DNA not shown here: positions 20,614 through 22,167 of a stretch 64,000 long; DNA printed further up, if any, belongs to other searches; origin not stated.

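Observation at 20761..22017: PAS kinase with an intact ATP-binding domain but Arg in place of the phospho-acceptor His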

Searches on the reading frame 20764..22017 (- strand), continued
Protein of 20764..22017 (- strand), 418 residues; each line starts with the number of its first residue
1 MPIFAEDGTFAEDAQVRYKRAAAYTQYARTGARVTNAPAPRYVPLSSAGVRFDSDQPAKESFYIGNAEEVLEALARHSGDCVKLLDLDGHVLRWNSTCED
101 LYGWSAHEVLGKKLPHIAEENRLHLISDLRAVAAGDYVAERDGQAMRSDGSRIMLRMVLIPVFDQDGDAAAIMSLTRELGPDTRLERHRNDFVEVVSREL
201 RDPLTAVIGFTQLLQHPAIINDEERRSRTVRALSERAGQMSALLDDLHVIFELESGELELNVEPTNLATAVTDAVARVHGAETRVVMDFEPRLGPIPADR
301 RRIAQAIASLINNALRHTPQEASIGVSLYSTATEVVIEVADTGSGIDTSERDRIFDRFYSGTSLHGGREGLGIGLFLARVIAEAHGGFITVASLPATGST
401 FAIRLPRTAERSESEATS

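Call 11: find_encoding_contigs(protein=P0011, flank=8000, max_places=3)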
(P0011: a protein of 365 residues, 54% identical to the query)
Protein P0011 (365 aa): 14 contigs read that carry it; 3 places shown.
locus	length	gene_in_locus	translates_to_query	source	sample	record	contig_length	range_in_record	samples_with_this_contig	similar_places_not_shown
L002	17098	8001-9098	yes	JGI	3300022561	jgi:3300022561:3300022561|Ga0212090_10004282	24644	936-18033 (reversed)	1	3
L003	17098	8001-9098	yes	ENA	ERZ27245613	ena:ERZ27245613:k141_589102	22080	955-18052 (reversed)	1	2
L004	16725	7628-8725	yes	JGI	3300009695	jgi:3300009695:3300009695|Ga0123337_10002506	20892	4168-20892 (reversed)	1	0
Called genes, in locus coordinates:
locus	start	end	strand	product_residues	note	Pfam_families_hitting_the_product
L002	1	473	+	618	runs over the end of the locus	PF01926:MMR_HSR1, PF02421:FeoB_N, PF07670:Gate, PF07664:FeoB_C, PF07670:Gate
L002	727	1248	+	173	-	PF00583:Acetyltransf_1, PF13508:Acetyltransf_7, PF13527:Acetyltransf_9 (weak), PF13673:Acetyltransf_10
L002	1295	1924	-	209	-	PF03315:SDH_beta, PF01842:ACT, PF22629:ACT_AHAS_ss (weak)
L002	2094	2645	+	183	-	-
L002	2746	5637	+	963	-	PF00929:RNase_T, PF00270:DEAD (faint), PF13307:Helicase_C_2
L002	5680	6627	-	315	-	PF19187:HTH_PafC, PF13280:WYL, PF25583:WCX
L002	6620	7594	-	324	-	PF13280:WYL, PF25583:WCX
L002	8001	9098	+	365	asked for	PF00989:PAS, PF08448:PAS_4, PF13426:PAS_9 (weak), PF08447:PAS_3, PF00512:HisKA, PF02518:HATPase_c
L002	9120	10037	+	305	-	-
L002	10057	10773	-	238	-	PF00027:cNMP_binding, PF13545:HTH_Crp_2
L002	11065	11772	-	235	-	PF00027:cNMP_binding, PF13545:HTH_Crp_2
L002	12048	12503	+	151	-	PF11756:YgbA_NO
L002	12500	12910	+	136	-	PF25160:LdpA_Fe-S-bd (faint), PF12797:Fer4_2 (faint), PF12837:Fer4_6 (weak), PF13187:Fer4_9 (weak), PF13237:Fer4_10 (weak), PF00037:Fer4 (faint), PF14697:Fer4_21, PF12838:Fer4_7 (weak)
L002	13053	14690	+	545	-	PF03063:Prismane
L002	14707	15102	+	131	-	-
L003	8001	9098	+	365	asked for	PF00989:PAS, PF08448:PAS_4, PF13426:PAS_9 (weak), PF08447:PAS_3, PF00512:HisKA, PF02518:HATPase_c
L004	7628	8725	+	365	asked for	PF00989:PAS, PF08448:PAS_4, PF13426:PAS_9 (weak), PF08447:PAS_3, PF00512:HisKA, PF02518:HATPase_c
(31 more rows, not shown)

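Call 15: find_related_loci(query=A2, collection=genome_contigs, flank=6000)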
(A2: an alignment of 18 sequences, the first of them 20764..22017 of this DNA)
Query A2 (418 aa) in genome_contigs; peptide patterns used: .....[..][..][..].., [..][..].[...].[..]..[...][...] (x = any residue, [..] = any of these).
119 stretches matched a pattern; 99 encode a relative of the query (tblastn E <= 1e-3); the best 80 are kept; 80 distinct loci.
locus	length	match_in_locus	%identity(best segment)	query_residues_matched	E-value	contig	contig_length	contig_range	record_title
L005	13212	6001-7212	89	15-418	0e+0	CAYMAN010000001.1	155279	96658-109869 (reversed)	MAG TPA_asm: uncultured Eubacteriales bacterium isolate SRP302447_co4_271 genome assembly, contig: NODE_351_length_15527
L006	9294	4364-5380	38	66-405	4e-63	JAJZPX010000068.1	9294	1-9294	MAG: Actinomycetes bacterium isolate SKS1.bin23 NODE_13069_length_9294_cov_1.390859, whole genome shotgun sequence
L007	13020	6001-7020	39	59-406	2e-61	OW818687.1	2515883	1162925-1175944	metagenome genome assembly, chromosome: 1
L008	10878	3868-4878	35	60-406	2e-61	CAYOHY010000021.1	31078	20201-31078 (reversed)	MAG TPA_asm: uncultured Eubacteriales bacterium isolate binchicken_co152_248 genome assembly, contig: NODE_1689_length_3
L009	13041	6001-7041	34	53-415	1e-58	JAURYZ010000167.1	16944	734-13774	MAG: Coriobacteriia bacterium isolate E2_metabat.bin.6 E2_k141_59722, whole genome shotgun sequence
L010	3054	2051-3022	34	53-391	2e-58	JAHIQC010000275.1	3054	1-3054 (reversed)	MAG: Actinomycetota bacterium isolate KR13_S3.mb.94 KR13_S3.mb.94_k141_383850, whole genome shotgun sequence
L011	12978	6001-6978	35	80-406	8e-58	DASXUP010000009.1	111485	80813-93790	MAG TPA_asm: Coriobacteriia bacterium isolate SMAG_U4721 k141_270130, whole genome shotgun sequence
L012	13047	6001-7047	33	46-406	7e-57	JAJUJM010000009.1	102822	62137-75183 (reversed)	MAG: Actinomycetota bacterium isolate bin117 k141_1069092_length_102822_cov_14.0000, whole genome shotgun sequence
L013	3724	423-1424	33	66-406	1e-55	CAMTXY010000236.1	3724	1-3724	MAG: uncultured actinobacterium isolate G04_MAG_00037 genome assembly, contig: G04_MAG_00037_000000000304, whole genome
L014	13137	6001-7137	34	24-413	3e-49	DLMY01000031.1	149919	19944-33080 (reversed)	MAG TPA_asm: Actinobacteria bacterium UBA7524 UBA7524_contig_2042, whole genome shotgun sequence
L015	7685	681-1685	34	70-403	5e-41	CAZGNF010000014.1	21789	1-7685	MAG TPA_asm: uncultured Coriobacteriaceae bacterium isolate binchicken_co269_80 genome assembly, contig: NODE_2149_lengt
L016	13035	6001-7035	31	86-409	1e-34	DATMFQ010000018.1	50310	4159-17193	MAG TPA_asm: Microbacteriaceae bacterium isolate SMAG_U13467 k141_146655, whole genome shotgun sequence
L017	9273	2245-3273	31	80-415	3e-33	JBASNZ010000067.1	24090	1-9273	MAG: Coriobacteriia bacterium isolate MFD12108_ilm_asm_bin9 k127_131470, whole genome shotgun sequence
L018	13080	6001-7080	27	70-418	2e-31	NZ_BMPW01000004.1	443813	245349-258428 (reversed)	Actinoplanes campanulatus strain JCM 3059 sequence004, whole genome shotgun sequence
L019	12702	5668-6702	28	86-407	5e-31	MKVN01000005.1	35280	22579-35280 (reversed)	MAG: Micrococcales bacterium 73-13 scnpilot_expt_750_p_scaffold_1366, whole genome shotgun sequence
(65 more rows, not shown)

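Call 26: find_related_loci(query=A2, collection=metagenome_contigs, flank=4000)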
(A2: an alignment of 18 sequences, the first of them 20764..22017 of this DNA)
Query A2 (418 aa) in metagenome_contigs; peptide patterns used: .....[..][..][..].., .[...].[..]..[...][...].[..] (x = any residue, [..] = any of these).
600 stretches matched a pattern (row limit reached: there are more); 419 encode a relative of the query (tblastn E <= 1e-3); the best 80 are kept; 80 distinct loci.
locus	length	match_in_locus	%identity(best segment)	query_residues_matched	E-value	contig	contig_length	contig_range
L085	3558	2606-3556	92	1-317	0e+0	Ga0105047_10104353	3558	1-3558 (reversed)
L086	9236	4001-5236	49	8-418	7e-127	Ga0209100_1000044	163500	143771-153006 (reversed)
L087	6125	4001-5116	40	40-406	9e-78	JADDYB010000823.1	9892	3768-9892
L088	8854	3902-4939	35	64-409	1e-61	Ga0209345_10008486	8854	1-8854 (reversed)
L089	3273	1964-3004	35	55-412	2e-61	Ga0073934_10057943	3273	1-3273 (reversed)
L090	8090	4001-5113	32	36-409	2e-40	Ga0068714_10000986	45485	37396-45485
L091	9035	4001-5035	31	86-409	2e-35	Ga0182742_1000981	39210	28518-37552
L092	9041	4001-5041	31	86-417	1e-35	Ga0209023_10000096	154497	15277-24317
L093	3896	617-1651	31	86-409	7e-35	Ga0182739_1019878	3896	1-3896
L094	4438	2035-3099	30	86-411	7e-35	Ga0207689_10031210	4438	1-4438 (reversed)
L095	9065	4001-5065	28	86-411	7e-34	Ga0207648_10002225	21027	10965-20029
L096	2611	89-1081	31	94-409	6e-34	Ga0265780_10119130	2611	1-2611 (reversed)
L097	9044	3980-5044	28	86-411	7e-34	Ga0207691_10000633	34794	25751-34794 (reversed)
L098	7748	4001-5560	34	69-409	1e-33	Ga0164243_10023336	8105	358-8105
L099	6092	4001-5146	29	56-411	5e-33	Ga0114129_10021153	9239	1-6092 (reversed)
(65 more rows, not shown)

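Call 29: predict_structure(alignment_id=A2)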
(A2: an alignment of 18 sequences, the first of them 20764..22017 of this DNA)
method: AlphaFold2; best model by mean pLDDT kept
length: 418 residues; sequences in the alignment: 18
mean_pLDDT: 72.6   pTM: 0.52
mean pLDDT of the five models: 72.6, 71.1, 70.0, 67.4, 66.6
residues with pLDDT >= 90: 93; 70-90: 186; 50-70: 51; < 50: 88
segments of 3 or more residues with pLDDT < 50: 1-62, 355-370, 410-418
pLDDT, mean of each block of 10 residues (from residue 1): 34 39 34 33 36 41 56 68 93 84 82 91 92 86 87 89 85 88 57 68 83 89 91 83 83 78 92 87 85 88 92 82 88 89 62 44 32 75 85 72 80 34
secondary structure, 60 per line:
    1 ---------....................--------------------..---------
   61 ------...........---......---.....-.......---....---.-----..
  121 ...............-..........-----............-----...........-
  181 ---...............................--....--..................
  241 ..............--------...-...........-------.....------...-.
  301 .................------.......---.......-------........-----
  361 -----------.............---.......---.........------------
elements in order: H10-29 H67-77 E81-86 E90-94 H96-102 H106-109 H119-135 E137-146 E152-163 E169-179 H184-214 H217-220 H223-254 E263-265 H267-277 E285-289 E296-298 H300-317 E324-330 E334-340 H348-355 H372-384 E388-394 E398-406

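Call 30: search_protein_families(library=ncbifam, proteins=[window:20764-22017:-], max_evalue=0.001)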
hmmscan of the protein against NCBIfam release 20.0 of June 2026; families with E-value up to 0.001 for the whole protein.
window:20764-22017:- (418 aa): 81 families (the best 25 are shown)
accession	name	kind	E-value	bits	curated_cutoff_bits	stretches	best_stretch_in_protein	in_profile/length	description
NF046044.1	PnpS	equivalog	8e-46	156.8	400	1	64-406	50-390/390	two-component system histidine kinase PnpS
TIGR02966.1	phoR_proteo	equivalog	2.2e-43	148.6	334.2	1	69-404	6-332/333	phosphate regulon sensor histidine kinase PhoR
NF033092.0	HK_WalK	equivalog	9e-38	130.2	725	1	71-406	260-593/594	cell wall metabolism sensor histidine kinase WalK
NF008468.0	PRK11360.1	equivalog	6.7e-33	113.9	646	1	80-413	279-614/616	two-component system sensor histidine kinase AtoS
NF045911.1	TCSHisKinNblS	equivalog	1e-31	110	1000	1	71-405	268-618/621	two-component system sensor histidine kinase NblS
NF008302.0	PRK11091.1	equivalog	1.5e-31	109.4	838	1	73-411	159-509/779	aerobic respiration two-component sensor histidine kinase ArcB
NF008312.0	PRK11100.1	equivalog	7.1e-30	104.3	356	1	190-408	257-475/477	two-component system sensor histidine kinase CreC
NF041735.1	hist_kin_RppB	equivalog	2.1e-29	102.6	400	1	190-406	217-438/438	two-component system sensor histidine kinase RppB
NF047874.1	MASE3_PAS_HK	subfamily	6.1e-29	101.3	560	1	170-414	379-632/655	MASE3 domain-containing sensor histidine kinase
NF040691.1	MtrAB_MtrB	equivalog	1.5e-28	100.1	450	1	185-412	267-497/507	MtrAB system histidine kinase MtrB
NF006800.0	PRK09303.1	equivalog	2.6e-28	99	342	1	189-407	151-377/383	histidine kinase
NF038297.2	hybrid_HK_HrmK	equivalog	3.9e-28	98.4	725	1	184-415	230-465/607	hybrid histidine kinase/response regulator HrmK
NF033093.1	HK_VicK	exception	7.7e-28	97.3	680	1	77-411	102-439/448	cell wall metabolism sensor histidine kinase VicK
NF045595.1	HK_scytonemin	equivalog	1.1e-26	93.5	865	1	173-407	399-635/637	scytonemin biosynthesis sensor histidine kinase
NF041880.1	EPS_EpsF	equivalog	1.2e-26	93.3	900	1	191-406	276-492/492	response regulator EpsF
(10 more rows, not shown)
